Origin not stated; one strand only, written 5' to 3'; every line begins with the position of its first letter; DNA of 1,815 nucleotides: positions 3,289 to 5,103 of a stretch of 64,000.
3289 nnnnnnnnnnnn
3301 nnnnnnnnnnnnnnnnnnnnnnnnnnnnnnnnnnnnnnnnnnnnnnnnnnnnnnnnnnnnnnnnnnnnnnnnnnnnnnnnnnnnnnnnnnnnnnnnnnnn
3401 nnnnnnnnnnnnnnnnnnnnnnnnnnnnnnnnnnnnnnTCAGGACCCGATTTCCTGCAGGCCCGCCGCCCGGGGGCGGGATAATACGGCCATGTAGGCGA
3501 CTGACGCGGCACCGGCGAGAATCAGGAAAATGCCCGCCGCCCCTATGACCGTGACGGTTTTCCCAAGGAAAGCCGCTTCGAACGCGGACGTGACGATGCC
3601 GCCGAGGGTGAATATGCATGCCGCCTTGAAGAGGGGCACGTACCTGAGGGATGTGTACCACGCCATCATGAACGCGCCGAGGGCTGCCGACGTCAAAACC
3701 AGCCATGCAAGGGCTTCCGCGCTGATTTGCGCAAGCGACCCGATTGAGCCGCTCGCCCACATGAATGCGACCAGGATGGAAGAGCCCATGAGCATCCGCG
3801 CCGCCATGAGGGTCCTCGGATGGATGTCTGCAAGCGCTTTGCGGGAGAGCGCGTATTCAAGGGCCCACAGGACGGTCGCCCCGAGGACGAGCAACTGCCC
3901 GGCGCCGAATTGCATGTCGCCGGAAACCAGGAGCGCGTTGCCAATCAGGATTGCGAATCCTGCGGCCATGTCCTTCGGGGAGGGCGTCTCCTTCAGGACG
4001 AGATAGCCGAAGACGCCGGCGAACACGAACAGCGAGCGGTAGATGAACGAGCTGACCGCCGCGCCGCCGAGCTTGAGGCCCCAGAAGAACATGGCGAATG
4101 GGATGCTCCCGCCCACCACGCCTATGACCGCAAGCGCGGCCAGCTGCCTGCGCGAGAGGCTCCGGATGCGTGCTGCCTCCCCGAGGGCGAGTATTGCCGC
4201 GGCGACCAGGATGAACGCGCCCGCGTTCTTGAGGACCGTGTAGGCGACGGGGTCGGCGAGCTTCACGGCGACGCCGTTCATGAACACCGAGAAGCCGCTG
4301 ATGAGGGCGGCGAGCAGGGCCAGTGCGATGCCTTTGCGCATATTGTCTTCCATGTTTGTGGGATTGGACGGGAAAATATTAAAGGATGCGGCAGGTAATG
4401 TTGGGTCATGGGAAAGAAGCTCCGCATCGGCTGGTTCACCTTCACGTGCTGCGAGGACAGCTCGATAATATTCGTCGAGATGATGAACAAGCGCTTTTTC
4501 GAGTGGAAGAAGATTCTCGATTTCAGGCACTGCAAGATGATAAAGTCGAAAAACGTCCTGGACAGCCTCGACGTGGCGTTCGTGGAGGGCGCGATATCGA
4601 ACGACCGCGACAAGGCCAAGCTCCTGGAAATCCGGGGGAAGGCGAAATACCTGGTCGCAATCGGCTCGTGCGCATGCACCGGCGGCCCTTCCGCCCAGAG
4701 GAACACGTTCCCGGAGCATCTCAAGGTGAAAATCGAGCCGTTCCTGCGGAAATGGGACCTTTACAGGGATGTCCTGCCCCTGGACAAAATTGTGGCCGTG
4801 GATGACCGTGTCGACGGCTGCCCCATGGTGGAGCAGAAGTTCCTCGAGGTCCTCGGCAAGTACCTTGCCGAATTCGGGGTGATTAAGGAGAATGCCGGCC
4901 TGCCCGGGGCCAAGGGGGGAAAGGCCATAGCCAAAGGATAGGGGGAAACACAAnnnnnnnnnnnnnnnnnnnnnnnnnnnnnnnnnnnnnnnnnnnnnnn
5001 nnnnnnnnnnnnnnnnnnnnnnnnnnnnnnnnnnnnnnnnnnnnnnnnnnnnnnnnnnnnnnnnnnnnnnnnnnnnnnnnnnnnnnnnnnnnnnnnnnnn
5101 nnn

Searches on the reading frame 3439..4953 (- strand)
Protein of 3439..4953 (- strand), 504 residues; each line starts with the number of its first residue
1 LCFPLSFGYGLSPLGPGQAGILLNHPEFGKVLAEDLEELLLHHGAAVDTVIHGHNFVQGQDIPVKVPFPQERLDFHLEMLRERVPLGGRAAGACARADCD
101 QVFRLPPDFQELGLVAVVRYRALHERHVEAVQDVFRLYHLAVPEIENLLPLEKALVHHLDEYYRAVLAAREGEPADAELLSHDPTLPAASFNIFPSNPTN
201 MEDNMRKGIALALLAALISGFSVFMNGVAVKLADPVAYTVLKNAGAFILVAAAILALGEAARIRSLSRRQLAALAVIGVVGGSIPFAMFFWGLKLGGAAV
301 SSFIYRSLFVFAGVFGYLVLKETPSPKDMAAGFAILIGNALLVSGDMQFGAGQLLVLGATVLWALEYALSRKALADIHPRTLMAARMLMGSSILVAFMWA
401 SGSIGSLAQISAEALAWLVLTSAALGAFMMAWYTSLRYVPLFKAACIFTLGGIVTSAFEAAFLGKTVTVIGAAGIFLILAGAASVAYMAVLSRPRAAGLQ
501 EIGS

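Call 96: search_protein_families(library=pfam, proteins=[window:3439-4953:-], max_evalue=0.00001)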
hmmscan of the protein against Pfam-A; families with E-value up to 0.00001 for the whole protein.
window:3439-4953:- (504 aa): 1 family
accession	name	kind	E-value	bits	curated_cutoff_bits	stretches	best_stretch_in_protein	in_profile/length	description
PF00892.27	EamA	-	6.9e-32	111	28.2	2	207-343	2-134/135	EamA-like transporter family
